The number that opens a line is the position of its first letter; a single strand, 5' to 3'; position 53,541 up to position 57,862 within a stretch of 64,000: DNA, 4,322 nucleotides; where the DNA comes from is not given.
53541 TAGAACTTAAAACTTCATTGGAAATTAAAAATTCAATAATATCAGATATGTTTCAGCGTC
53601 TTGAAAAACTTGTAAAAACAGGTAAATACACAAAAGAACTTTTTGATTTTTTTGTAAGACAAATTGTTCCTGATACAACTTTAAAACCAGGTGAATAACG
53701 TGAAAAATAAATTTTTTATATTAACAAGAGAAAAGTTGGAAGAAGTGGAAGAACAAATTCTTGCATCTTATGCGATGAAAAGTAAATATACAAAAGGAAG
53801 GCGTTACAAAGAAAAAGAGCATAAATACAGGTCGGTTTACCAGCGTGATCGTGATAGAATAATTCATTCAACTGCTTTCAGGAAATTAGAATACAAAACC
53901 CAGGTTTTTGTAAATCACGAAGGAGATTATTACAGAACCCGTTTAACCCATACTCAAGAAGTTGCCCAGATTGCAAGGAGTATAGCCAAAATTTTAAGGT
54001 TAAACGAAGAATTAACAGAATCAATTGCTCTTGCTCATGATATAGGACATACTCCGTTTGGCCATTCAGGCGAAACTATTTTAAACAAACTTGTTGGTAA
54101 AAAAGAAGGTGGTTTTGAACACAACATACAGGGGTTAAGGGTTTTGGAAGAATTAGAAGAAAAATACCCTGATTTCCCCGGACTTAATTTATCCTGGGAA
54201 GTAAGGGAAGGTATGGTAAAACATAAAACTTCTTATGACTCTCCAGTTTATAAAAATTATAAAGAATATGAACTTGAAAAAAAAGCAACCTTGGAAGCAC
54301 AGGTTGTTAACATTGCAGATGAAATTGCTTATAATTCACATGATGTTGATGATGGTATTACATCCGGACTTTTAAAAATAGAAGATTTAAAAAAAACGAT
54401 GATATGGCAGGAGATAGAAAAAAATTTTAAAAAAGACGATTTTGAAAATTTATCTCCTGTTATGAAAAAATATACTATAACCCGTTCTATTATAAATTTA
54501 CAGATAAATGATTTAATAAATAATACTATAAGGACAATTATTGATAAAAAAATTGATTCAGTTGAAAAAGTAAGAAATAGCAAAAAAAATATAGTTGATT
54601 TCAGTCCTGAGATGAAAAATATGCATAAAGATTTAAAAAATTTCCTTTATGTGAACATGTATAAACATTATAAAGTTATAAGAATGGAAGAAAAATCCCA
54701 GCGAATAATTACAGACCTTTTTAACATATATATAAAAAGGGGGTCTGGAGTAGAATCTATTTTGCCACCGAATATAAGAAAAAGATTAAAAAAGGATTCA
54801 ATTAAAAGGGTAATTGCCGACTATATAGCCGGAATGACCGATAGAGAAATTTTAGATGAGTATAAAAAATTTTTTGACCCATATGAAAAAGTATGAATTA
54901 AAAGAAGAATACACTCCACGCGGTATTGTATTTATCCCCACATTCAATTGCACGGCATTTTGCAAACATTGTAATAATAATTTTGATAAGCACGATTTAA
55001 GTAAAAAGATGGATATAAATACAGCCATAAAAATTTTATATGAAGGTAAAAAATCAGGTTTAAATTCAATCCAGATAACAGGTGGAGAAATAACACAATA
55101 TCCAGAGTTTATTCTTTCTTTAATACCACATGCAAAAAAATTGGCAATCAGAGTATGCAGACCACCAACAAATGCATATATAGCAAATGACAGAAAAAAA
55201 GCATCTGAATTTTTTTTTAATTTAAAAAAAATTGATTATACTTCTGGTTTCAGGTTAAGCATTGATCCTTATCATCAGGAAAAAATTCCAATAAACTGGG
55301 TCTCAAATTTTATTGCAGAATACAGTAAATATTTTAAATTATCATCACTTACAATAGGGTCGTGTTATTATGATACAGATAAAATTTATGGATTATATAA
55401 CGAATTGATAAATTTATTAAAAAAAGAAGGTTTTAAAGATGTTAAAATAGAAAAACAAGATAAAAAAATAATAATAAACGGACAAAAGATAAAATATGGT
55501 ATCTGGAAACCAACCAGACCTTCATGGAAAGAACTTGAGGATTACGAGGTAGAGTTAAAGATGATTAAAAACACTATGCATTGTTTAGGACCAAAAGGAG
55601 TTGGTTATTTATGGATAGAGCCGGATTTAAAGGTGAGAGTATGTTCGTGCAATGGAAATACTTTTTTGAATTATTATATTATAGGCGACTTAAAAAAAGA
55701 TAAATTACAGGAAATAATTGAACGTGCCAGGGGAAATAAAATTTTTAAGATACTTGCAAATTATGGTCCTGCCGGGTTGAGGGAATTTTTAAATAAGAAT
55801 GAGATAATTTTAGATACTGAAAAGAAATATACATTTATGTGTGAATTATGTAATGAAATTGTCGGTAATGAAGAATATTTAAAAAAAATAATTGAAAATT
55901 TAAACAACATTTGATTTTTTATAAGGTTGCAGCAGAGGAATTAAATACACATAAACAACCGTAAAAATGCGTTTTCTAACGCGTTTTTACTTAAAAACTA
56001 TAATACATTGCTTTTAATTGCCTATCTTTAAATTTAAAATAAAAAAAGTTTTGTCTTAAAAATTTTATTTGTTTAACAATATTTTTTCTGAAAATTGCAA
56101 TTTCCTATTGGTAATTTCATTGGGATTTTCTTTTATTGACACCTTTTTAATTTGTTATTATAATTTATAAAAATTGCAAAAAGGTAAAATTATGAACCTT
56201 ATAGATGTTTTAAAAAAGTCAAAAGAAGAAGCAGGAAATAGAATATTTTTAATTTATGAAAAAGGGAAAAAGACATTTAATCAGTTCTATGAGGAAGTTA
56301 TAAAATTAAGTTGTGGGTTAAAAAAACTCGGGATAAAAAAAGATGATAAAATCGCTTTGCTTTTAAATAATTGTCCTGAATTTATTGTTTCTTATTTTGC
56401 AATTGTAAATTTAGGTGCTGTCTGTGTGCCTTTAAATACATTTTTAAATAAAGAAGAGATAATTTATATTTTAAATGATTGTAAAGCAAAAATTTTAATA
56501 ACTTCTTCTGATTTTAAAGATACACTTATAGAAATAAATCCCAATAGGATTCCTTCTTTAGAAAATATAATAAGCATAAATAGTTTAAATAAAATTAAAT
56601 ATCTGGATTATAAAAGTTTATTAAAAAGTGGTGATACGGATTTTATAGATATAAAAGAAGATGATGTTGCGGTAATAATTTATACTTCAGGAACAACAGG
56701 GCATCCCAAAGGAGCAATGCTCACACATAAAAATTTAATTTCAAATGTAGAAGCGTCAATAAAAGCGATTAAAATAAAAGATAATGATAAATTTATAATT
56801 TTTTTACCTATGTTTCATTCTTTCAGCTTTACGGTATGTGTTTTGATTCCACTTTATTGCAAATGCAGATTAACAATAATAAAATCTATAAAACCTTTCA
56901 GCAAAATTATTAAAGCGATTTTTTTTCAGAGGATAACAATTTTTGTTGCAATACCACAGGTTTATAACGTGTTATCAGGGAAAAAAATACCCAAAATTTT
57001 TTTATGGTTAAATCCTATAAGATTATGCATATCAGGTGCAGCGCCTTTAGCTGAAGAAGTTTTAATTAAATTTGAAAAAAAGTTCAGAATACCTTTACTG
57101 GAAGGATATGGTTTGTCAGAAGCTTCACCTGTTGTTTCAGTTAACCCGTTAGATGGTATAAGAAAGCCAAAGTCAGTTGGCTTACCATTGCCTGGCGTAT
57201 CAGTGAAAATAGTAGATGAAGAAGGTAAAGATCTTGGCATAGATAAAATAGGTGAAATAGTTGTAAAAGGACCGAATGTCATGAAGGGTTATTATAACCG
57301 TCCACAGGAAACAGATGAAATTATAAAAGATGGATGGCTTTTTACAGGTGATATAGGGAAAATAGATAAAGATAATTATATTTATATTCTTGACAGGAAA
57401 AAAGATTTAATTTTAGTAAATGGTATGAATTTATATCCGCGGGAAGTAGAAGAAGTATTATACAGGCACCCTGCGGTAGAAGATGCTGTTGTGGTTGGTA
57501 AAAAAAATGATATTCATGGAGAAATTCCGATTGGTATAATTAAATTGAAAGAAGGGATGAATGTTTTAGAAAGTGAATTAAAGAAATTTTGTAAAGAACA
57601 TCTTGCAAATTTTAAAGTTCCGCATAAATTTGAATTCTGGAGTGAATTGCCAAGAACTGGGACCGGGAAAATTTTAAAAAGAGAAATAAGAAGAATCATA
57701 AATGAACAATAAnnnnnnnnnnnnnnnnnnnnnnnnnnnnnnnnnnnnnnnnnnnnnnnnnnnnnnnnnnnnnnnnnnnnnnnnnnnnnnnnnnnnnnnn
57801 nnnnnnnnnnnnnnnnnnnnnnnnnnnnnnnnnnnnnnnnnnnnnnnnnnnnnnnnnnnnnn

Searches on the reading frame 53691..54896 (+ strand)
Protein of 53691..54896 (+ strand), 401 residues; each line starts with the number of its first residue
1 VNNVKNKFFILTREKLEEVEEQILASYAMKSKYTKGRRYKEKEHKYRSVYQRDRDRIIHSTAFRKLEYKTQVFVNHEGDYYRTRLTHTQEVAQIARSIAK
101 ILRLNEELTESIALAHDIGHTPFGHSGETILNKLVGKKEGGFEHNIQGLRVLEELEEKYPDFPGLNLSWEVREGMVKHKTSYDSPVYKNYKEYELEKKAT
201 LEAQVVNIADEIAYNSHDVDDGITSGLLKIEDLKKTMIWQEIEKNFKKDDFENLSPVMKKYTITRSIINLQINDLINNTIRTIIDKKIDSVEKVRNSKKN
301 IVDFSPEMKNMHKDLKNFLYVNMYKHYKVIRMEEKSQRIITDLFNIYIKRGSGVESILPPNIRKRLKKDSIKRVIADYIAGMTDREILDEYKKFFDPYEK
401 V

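Call 43: search_protein_families(library=pfam, proteins=[window:53691-54896:+], max_evalue=0.01)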
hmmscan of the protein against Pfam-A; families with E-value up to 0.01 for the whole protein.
window:53691-54896:+ (401 aa): 2 families
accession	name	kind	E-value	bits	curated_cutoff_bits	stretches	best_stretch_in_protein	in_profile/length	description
PF13286.11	HD_assoc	-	1.5e-24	86.8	22.2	1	302-393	1-91/91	Phosphohydrolase-associated domain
PF01966.28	HD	-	5.6e-18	65.8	22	1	84-213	1-114/116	HD domain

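Call 55: find_homologous_proteins(query=window:53691-54896:+, max_evalue=1e-40)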
Query window:53691-54896:+ (401 aa): 8000 proteins with E <= 1e-40 among 8000 candidates; the best 120 are listed.
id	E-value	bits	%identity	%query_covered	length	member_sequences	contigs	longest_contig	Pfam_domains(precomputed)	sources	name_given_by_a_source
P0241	4.6e-257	870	100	99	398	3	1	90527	PF13286.12,PF01966.29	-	-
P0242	6.8e-229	777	89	99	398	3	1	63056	PF13286.12,PF01966.29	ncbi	-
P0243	2.0e-222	756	85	100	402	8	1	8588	PF13286.12,PF01966.29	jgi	jgi:dGTPase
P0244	1.1e-192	658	74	99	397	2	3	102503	PF13286.12,PF01966.29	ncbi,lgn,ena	ncbi:MAG: deoxyguanosinetriphosphate triphosphohydrolase [bacterium]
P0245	3.9e-192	656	76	94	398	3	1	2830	PF13286.12,PF01966.29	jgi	jgi:dGTPase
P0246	1.0e-191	655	74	98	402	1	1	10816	PF13286.12,PF01966.29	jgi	jgi:dGTPase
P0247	6.8e-191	652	75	100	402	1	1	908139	PF13286.12,PF01966.29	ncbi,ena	-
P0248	4.2e-183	627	73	98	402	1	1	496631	PF13286.12,PF01966.29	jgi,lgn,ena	-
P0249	1.8e-176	605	69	99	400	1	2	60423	PF13286.12,PF01966.29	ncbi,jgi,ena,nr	ncbi:MAG TPA: deoxyguanosinetriphosphate triphosphohydrolase [Candidatus Goldiibacteriota bacterium]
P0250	2.1e-173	595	69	98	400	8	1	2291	PF13286.12,PF01966.29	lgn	-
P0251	2.1e-173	595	69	98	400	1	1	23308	PF13286.12,PF01966.29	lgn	-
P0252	9.3e-172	589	69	98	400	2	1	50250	PF13286.12,PF01966.29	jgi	jgi:dGTPase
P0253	1.4e-171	589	69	99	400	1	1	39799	PF13286.12,PF01966.29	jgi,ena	-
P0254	1.4e-170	586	68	98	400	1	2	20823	PF13286.12,PF01966.29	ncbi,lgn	ncbi:MAG: deoxyguanosinetriphosphate triphosphohydrolase [Candidatus Goldiibacteriota bacterium]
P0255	1.8e-169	582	68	98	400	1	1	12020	PF13286.12,PF01966.29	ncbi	-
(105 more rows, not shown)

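Call 56: find_encoding_contigs(protein=P0242, flank=10000, max_places=2)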
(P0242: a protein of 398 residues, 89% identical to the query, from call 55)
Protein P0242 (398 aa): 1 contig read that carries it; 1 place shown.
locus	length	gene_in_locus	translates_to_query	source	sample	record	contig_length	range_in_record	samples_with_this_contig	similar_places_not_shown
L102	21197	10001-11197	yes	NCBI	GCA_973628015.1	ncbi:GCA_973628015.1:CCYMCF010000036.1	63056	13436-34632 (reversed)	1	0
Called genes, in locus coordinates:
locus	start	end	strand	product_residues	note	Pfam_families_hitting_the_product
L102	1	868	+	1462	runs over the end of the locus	PF13231:PMT_2, PF10060:DUF2298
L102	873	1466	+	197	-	PF14378:PAP2_3, PF01569:PAP2, PF14360:PAP2_C (weak)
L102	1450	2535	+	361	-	PF01522:Polysacc_deac_1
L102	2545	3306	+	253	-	PF00215:OMPdecase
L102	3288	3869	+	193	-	PF00156:Pribosyltran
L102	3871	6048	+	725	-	PF00580:UvrD-helicase, PF01443:Viral_helicase1 (faint), PF13245:AAA_19, PF13604:AAA_30 (faint), PF13087:AAA_12 (faint), PF13361:UvrD_C, PF13538:UvrD_C_2, PF21196:PcrA_UvrD_tudor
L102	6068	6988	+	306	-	PF03600:CitMHS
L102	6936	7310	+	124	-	PF03600:CitMHS (faint)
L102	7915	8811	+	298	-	-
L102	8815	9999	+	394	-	-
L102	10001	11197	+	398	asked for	PF01966:HD, PF13286:HD_assoc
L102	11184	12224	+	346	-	PF04055:Radical_SAM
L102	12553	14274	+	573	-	PF00501:AMP-binding, PF13193:AMP-binding_C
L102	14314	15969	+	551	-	PF00795:CN_hydrolase, PF02540:NAD_synthase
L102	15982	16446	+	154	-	PF04463:2-thiour_desulf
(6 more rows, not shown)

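Call 57: find_encoding_contigs(protein=P0244, flank=10000, max_places=2)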
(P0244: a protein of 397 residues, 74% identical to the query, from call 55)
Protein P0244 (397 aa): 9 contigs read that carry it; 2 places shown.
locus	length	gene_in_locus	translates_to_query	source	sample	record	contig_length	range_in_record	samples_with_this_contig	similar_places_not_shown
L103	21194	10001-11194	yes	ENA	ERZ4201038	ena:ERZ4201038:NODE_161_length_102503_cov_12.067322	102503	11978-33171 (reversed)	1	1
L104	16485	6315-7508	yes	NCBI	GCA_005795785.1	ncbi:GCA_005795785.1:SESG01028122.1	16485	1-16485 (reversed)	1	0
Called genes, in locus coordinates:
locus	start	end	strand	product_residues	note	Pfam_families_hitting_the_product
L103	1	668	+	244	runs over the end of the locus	PF09335:VTT_dom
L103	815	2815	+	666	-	PF13520:AA_permease_2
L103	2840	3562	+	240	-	PF00005:ABC_tran, PF13304:AAA_21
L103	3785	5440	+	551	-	PF09847:12TM_1 (weak), PF16949:ABC_tran_2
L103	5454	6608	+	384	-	PF00534:Glycos_transf_1, PF13692:Glyco_trans_1_4, PF26337:Gtf3_C (weak)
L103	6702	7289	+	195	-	PF12099:DUF3575 (weak)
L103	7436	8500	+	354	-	PF01073:3Beta_HSD, PF01370:Epimerase, PF02719:Polysacc_synt_2, PF04321:RmlD_sub_bind (weak), PF13460:NAD_binding_10, PF16363:GDP_Man_Dehyd, PF07993:NAD_binding_4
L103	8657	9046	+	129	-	-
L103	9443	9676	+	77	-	-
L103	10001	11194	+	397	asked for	PF01966:HD, PF13286:HD_assoc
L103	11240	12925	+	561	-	PF00795:CN_hydrolase, PF02540:NAD_synthase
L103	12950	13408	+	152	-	PF04463:2-thiour_desulf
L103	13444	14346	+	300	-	PF01545:Cation_efflux, PF16916:ZT_dimer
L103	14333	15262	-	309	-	PF00294:PfkB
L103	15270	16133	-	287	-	PF01040:UbiA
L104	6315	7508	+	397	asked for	PF01966:HD, PF13286:HD_assoc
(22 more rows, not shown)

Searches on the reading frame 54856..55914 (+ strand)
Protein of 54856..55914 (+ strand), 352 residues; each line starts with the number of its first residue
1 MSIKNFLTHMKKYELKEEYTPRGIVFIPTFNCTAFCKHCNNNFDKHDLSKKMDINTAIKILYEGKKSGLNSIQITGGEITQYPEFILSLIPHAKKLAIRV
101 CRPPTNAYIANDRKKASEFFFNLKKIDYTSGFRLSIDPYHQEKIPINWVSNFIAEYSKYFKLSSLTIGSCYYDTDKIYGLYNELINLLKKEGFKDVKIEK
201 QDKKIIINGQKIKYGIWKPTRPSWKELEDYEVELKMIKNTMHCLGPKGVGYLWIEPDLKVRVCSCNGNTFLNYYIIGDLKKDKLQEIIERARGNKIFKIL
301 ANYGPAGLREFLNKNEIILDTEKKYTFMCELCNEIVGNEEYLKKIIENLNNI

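Call 10: search_protein_families(library=pfam, proteins=[window:54856-55914:+])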
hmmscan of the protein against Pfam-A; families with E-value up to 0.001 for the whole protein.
window:54856-55914:+ (352 aa): 1 family
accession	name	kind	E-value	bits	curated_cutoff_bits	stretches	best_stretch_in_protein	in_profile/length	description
PF04055.27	Radical_SAM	-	7.8e-07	29.8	29.5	1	27-96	2-73/166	Radical SAM superfamily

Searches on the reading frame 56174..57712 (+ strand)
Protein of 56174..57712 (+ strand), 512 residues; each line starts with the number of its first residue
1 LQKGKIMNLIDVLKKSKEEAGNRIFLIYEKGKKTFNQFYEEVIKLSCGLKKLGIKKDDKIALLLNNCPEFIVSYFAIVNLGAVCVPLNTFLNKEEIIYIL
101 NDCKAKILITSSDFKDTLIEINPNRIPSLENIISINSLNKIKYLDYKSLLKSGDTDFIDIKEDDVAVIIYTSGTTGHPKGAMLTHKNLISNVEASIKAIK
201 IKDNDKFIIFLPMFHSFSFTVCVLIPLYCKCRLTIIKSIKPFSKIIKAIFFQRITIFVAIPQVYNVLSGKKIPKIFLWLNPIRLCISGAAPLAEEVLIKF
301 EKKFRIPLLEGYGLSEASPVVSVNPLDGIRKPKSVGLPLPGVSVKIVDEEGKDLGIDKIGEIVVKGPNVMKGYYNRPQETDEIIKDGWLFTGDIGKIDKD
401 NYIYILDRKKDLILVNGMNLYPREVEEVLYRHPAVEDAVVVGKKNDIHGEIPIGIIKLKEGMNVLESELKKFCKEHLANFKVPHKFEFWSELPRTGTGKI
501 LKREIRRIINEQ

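Call 11: search_protein_families(library=pfam, proteins=[window:56174-57712:+])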
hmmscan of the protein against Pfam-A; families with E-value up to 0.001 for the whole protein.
window:56174-57712:+ (512 aa): 2 families
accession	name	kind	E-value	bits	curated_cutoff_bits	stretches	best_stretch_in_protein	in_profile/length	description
PF00501.34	AMP-binding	-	1.5e-91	307.5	29.9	1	15-374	3-384/384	AMP-binding enzyme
PF13193.12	AMP-binding_C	-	2.7e-21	76.7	24.5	1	424-499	1-76/76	AMP-binding enzyme C-terminal domain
